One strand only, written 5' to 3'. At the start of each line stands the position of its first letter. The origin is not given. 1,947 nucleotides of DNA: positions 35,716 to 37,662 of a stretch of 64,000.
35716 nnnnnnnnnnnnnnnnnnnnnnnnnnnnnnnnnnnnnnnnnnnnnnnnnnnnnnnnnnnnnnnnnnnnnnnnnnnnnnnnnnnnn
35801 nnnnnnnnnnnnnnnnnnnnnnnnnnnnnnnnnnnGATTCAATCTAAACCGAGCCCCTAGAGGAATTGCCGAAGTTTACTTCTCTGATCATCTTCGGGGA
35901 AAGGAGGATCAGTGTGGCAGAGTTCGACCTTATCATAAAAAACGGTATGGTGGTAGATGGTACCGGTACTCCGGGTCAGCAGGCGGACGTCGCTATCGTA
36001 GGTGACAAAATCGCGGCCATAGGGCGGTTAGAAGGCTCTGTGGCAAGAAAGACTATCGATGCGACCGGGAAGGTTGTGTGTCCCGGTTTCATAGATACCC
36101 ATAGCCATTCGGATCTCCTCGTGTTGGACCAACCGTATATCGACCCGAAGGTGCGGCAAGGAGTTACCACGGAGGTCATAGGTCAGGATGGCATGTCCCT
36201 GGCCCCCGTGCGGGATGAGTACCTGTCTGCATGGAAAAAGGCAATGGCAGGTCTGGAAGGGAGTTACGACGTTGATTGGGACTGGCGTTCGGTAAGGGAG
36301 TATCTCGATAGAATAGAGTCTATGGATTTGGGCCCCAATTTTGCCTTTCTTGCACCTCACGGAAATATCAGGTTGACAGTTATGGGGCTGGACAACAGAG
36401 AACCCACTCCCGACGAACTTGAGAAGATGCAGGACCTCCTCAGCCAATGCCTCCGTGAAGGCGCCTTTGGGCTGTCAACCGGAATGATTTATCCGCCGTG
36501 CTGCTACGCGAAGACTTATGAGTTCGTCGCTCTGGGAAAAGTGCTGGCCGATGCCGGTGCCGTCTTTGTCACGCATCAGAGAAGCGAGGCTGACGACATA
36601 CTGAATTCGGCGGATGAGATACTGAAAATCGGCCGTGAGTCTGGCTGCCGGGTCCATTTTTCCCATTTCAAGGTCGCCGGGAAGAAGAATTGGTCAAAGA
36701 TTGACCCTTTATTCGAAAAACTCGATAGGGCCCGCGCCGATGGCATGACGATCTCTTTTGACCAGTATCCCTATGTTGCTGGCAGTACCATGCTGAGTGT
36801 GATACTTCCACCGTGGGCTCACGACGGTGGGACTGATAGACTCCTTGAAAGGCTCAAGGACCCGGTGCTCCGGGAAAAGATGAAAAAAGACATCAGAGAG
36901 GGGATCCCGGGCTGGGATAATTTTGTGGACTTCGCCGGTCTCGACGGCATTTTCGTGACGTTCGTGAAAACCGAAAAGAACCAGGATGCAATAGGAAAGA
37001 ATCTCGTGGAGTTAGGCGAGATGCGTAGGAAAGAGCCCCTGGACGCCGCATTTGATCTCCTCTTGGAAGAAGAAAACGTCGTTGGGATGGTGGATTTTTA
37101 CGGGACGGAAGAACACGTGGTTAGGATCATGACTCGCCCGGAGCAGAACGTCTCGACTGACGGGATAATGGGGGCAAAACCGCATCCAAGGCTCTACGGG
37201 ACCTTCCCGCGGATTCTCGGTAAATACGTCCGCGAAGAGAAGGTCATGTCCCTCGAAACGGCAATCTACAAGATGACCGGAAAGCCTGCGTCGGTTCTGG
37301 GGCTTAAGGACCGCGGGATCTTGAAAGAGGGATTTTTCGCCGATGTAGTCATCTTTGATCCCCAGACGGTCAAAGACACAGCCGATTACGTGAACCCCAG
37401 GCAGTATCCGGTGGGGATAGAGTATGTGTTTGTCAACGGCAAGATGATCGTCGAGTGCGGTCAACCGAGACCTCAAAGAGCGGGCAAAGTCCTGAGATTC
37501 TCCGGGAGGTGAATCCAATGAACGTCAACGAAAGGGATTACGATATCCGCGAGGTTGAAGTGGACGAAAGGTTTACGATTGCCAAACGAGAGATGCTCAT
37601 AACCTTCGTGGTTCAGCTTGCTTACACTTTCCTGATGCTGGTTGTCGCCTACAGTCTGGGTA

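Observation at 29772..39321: Sigma-54-activated cluster: YgeY-like hydrolase, two fold-type-II PLP enzymes, a D-aminoacylase, and a DUF997 protein with an SSS symporter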

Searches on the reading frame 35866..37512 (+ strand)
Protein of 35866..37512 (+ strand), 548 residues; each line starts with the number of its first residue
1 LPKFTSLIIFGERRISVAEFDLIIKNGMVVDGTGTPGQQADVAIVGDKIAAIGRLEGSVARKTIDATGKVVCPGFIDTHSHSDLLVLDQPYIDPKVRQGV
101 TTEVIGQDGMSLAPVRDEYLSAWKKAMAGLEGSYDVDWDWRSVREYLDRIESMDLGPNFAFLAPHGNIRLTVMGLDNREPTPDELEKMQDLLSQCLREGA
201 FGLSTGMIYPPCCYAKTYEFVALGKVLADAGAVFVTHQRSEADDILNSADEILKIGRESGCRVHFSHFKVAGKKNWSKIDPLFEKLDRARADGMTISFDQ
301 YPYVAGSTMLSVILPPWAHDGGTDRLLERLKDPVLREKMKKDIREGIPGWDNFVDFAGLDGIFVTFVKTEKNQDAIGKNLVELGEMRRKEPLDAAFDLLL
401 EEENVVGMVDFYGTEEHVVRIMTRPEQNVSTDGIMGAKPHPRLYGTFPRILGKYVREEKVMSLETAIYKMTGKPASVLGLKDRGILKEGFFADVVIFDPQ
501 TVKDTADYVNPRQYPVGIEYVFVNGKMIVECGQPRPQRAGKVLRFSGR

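Call 3: search_protein_families(library=pfam, proteins=[window:35866-37512:+])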
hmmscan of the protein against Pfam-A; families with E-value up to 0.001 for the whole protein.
window:35866-37512:+ (548 aa): 2 families
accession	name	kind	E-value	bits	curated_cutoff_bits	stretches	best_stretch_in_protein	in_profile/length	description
PF07969.17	Amidohydro_3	-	4.4e-30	106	29.7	2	431-528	373-471/472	Amidohydrolase family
PF01979.26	Amidohydro_1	-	1.6e-09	38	25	1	454-527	275-344/345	Amidohydrolase family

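Call 4: search_protein_families(library=ncbifam, proteins=[window:35866-37512:+])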
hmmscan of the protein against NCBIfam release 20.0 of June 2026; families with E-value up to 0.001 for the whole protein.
window:35866-37512:+ (548 aa): 60 families (the best 25 are shown)
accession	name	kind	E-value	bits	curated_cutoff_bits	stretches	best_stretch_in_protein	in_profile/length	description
NF006560.0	PRK09061.1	subfamily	1.2e-63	215.2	340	2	14-311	20-300/517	amidohydrolase family protein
NF006689.0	PRK09237.1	equivalog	4.2e-20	71.6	371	1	19-104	2-90/383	amidohydrolase/deacetylase family metallohydrolase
NF006845.0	PRK09357.2-6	equivalog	2e-17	63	728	1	22-81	3-63/428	dihydroorotase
NF006839.0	PRK09357.1-4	equivalog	1.3e-16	60.2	576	1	22-81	2-61/422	dihydroorotase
NF004839.0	PRK06189.1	equivalog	2.4e-16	59.4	631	1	19-82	2-63/451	allantoinase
NF005791.0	PRK07627.1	equivalog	3e-16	59.4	442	2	22-78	3-60/425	dihydroorotase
NF006844.0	PRK09357.2-5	equivalog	4.9e-16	58.7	701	2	22-81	4-63/422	dihydroorotase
TIGR00857.1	pyrC_multi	subfamily_domain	6.6e-16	58.3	279.05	2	39-82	5-48/412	dihydroorotase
NF009060.0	PRK12394.1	equivalog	2.8e-15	56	442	1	20-82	3-65/381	metallo-dependent hydrolase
TIGR03178.1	allantoinase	equivalog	3.5e-15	55.7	357.85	1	21-81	1-59/441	allantoinase AllB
TIGR03121.1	one_C_dehyd_A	equivalog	9e-15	53.9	392.75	2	467-535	435-504/556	formylmethanofuran dehydrogenase subunit A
NF006559.0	PRK09060.1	equivalog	5.1e-14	51.4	482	1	18-81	3-64/444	dihydroorotase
NF009941.0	PRK13404.1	subfamily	9.3e-14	50.9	647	1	19-83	3-64/478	dihydropyrimidinase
NF006688.0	PRK09236.1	equivalog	9.9e-14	51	535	2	457-545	344-442/444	dihydroorotase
NF006252.0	PRK08393.1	equivalog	1.2e-13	51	617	1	22-87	3-68/424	N-ethylammeline chlorohydrolase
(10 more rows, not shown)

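Call 10: search_solved_structures(query=window:35866-37512:+, max_evalue=0.001)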
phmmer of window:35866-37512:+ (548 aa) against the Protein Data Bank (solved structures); distinct sequences matched with E-value up to 0.001: 54.
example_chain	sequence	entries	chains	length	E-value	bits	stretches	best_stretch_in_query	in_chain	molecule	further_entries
1m7j_A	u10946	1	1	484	7.1e-94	318.7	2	18-311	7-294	D-aminoacylase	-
1rjp_A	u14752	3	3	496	7.2e-94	318.7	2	18-311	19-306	D-aminoacylase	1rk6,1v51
1rjq_A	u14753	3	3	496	8.3e-93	315.2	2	18-311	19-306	D-aminoacylase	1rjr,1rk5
1v4y_A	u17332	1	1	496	1.8e-92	314.1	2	18-311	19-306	D-aminoacylase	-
3gip_A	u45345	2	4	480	3.1e-86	293.5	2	19-310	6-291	N-acyl-D-glutamate deacylase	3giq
9g5m_A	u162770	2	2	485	6.1e-79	269.5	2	20-311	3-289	Amidohydrolase family protein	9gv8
9kb1_A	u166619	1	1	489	2.4e-70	241.1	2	20-311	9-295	PpOngB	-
9kb3_A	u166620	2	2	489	2.5e-69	237.7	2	20-311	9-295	Carbohydrate de-N-acetylated protein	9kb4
6gde_A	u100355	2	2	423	2.8e-09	39.5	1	21-81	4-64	Dihydroorotase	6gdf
3d6n_A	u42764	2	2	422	3e-09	39.4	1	21-81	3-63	Dihydroorotase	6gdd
1xrf_A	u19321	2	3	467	3.4e-09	39.2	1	21-81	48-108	Dihydroorotase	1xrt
4bjh_A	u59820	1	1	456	3.5e-09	39.2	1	21-81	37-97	DIHYDROOROTASE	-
3e74_A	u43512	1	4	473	6.2e-09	38.4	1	19-82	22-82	Allantoinase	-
8hfd_A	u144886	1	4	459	1.2e-08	37.4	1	19-82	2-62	Allantoinase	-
1nfg_A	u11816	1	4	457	2e-08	36.7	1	21-88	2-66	D-hydantoinase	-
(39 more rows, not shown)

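Call 41: find_homologous_proteins(query=window:35914-37512:+)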
Query window:35914-37512:+ (532 aa): 7740 proteins with E <= 0.001 among 8000 candidates; the best 120 are listed.
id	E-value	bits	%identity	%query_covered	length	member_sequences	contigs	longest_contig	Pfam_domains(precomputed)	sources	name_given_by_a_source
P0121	0.0e+0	1219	99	100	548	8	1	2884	PF07969.18,PF01979.27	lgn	-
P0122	2.0e-297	1005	80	100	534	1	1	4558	PF07969.18,PF01979.27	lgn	-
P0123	1.5e-271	920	73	100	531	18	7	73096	PF07969.18,PF01979.27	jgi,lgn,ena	-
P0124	9.2e-267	904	72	100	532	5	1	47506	PF07969.18,PF01979.27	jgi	-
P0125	1.5e-263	894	72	98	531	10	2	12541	PF07969.18,PF01979.27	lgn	-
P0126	6.1e-257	872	69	98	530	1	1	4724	PF07969.18,PF01979.27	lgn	-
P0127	1.0e-256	871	71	99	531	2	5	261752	PF07969.18,PF01979.27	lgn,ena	-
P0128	1.5e-256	870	67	100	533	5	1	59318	PF07969.18,PF01979.27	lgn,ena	-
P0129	2.3e-254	863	68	100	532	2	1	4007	PF07969.18,PF01979.27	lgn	-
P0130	1.5e-252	857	69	99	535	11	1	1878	PF07969.18,PF01979.27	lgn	-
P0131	9.2e-252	855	66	100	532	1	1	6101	PF07969.18,PF01979.27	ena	-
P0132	1.8e-251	854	67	99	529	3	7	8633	PF07969.18,PF01979.27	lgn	-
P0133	2.3e-251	853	68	100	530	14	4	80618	PF07969.18,PF01979.27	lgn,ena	-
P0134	1.9e-250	850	69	98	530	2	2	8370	PF07969.18,PF01979.27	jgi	-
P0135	3.0e-250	850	66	100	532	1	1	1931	PF07969.18,PF01979.27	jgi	jgi:N-acyl-D-amino-acid deacylase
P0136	3.4e-250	849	66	99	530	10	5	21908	PF07969.18,PF01979.27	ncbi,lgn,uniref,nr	ncbi:N-acyl-D-amino-acid deacylase family protein [Clostridium cochlearium]|uniref:N-acyl-D-amino-ac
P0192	2.6e-233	794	63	99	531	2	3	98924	PF07969.18,PF01979.27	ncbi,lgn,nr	ncbi:N-acyl-D-amino-acid deacylase family protein [Anaerosphaera multitolerans]|nr:D-aminoacylase [A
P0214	6.8e-226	769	62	99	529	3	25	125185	PF07969.18,PF01979.27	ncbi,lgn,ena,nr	ncbi:MAG: D-aminoacylase [Tissierellia bacterium]|nr:D-aminoacylase [Tissierellia bacterium]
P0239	2.1e-217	741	60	98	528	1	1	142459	PF07969.18,PF01979.27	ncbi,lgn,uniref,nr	ncbi:N-acyl-D-amino-acid deacylase family protein [Sporolituus thermophilus]|uniref:N-acyl-D-amino-a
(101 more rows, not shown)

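Call 43: find_encoding_contigs(protein=P0136, flank=10000, max_places=1)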
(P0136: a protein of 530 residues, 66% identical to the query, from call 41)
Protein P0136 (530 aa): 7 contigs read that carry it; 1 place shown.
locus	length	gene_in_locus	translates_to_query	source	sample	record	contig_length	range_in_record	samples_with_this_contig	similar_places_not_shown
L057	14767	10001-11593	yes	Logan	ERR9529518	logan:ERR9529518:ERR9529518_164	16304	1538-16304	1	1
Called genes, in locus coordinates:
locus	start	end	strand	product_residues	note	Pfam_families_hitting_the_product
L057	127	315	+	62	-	PF14056:DUF4250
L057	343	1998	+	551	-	PF05496:RuvB_N (faint), PF13177:DNA_pol3_delta2, PF00004:AAA, PF22608:DNAX_ATPase_lid, PF12169:DNA_pol3_gamma3, PF20964:DnaX_C (weak)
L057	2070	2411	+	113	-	PF02575:YbaB_DNA_bd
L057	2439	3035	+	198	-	PF21176:RecR_HhH, PF02132:RecR_ZnF, PF13662:Toprim_4, PF01751:Toprim, PF21175:RecR_C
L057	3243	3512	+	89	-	PF10704:DUF2508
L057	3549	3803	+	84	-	PF07441:BofA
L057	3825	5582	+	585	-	PF00004:AAA (faint), PF00158:Sigma54_activat, PF14532:Sigma54_activ_2, PF07728:AAA_5 (weak), PF25601:AAA_lid_14, PF02954:HTH_8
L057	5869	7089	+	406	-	PF00291:PALP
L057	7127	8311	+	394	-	PF01546:Peptidase_M20, PF07687:M20_dimer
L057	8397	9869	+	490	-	PF00474:SSF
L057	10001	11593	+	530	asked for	PF07969:Amidohydro_3, PF01979:Amidohydro_1 (weak)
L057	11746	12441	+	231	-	PF17746:SfsA_N, PF03749:SfsA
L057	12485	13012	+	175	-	PF00293:NUDIX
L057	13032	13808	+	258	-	PF12724:Flavodoxin_5 (weak), PF13187:Fer4_9 (faint), PF13534:Fer4_17 (faint), PF13183:Fer4_8 (faint), PF13237:Fer4_10, PF25160:LdpA_Fe-S-bd (faint), PF00037:Fer4 (faint), PF12838:Fer4_7, +2 more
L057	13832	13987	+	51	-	-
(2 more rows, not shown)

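Call 44: find_encoding_contigs(protein=P0239, flank=10000, max_places=1)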
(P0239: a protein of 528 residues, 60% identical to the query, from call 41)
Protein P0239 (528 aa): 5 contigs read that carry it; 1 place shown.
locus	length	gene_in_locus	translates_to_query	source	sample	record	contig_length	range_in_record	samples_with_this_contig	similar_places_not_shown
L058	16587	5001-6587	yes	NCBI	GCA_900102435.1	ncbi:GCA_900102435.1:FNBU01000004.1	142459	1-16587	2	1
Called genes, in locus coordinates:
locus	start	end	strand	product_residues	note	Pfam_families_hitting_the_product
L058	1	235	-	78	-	?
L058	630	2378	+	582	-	PF00158:Sigma54_activat, PF14532:Sigma54_activ_2, PF01078:Mg_chelatase (faint), PF00004:AAA (weak), PF07728:AAA_5 (weak), PF25601:AAA_lid_14, PF02954:HTH_8 (weak)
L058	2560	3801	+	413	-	PF00291:PALP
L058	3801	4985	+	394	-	PF01546:Peptidase_M20, PF07687:M20_dimer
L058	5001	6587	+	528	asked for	PF07969:Amidohydro_3, PF01979:Amidohydro_1, PF07969:Amidohydro_3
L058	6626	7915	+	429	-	PF05977:MFS_3 (weak), PF07690:MFS_1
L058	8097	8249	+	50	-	-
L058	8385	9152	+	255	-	PF00106:adh_short, PF08659:KR, PF23441:SDR, PF13561:adh_short_C2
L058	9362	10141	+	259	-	PF09339:HTH_IclR, PF12802:MarR_2 (faint), PF01978:TrmB (faint), PF01614:IclR_C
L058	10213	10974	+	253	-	PF00106:adh_short, PF08659:KR, PF13561:adh_short_C2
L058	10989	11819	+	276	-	PF04962:KduI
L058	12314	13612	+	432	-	PF06609:TRI12 (faint), PF00083:Sugar_tr, PF07690:MFS_1, PF03137:OATP (faint), PF07690:MFS_1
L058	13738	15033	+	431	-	PF09861:Lar_N, PF21113:LarA_C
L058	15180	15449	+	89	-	PF02583:Trns_repr_metal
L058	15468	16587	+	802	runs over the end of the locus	PF00403:HMA, PF00122:E1-E2_ATPase, PF00702:Hydrolase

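Call 47: find_encoding_contigs(protein=P0192, flank=10000, max_places=1)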
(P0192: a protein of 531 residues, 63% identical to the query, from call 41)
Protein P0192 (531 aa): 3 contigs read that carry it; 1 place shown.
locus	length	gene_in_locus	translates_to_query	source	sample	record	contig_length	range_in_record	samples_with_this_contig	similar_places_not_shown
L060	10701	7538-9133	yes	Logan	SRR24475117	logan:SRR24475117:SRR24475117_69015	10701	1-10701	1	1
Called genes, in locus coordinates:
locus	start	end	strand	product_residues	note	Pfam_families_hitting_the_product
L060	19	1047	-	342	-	PF02678:Pirin, PF05726:Pirin_C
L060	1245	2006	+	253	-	-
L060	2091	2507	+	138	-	-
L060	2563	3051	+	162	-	-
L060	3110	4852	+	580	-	PF07724:AAA_2 (faint), PF00158:Sigma54_activat, PF01078:Mg_chelatase (faint), PF14532:Sigma54_activ_2, PF00004:AAA (weak), PF25601:AAA_lid_14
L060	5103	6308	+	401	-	PF00291:PALP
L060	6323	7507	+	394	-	PF01546:Peptidase_M20, PF07687:M20_dimer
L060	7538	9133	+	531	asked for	PF07969:Amidohydro_3, PF01979:Amidohydro_1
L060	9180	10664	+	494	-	PF00474:SSF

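Call 48: find_encoding_contigs(protein=P0214, flank=10000, max_places=1)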
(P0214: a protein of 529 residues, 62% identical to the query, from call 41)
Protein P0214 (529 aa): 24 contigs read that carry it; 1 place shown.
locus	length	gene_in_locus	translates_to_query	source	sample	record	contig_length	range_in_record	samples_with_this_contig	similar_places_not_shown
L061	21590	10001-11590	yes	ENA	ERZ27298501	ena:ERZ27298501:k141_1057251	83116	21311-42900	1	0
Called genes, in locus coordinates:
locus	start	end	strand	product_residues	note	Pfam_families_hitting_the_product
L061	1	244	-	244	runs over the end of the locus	PF01418:HTH_6, PF13580:SIS_2 (faint), PF01380:SIS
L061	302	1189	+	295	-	PF00480:ROK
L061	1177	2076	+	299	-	PF00480:ROK, PF02685:Glucokinase (weak)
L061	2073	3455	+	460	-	PF00232:Glyco_hydro_1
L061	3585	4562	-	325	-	PF03116:NQR2_RnfD_RnfE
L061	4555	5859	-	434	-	PF13375:RnfC_N, PF01512:Complex1_51K, PF10531:SLBB (weak), PF00037:Fer4 (faint), PF12838:Fer4_7, PF13187:Fer4_9 (weak), PF13237:Fer4_10, PF14697:Fer4_21 (weak), +1 more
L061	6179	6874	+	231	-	PF08348:PAS_6, PF13309:HTH_22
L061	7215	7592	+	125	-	PF01042:Ribonuc_L-PSP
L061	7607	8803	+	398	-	PF00291:PALP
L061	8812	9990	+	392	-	PF01546:Peptidase_M20, PF07687:M20_dimer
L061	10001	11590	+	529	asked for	PF01979:Amidohydro_1 (faint), PF07969:Amidohydro_3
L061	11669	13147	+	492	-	PF00474:SSF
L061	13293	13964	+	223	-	PF00072:Response_reg, PF00486:Trans_reg_C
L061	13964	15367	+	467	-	PF00672:HAMP, PF00512:HisKA, PF02518:HATPase_c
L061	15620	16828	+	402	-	PF03413:PepSY (faint)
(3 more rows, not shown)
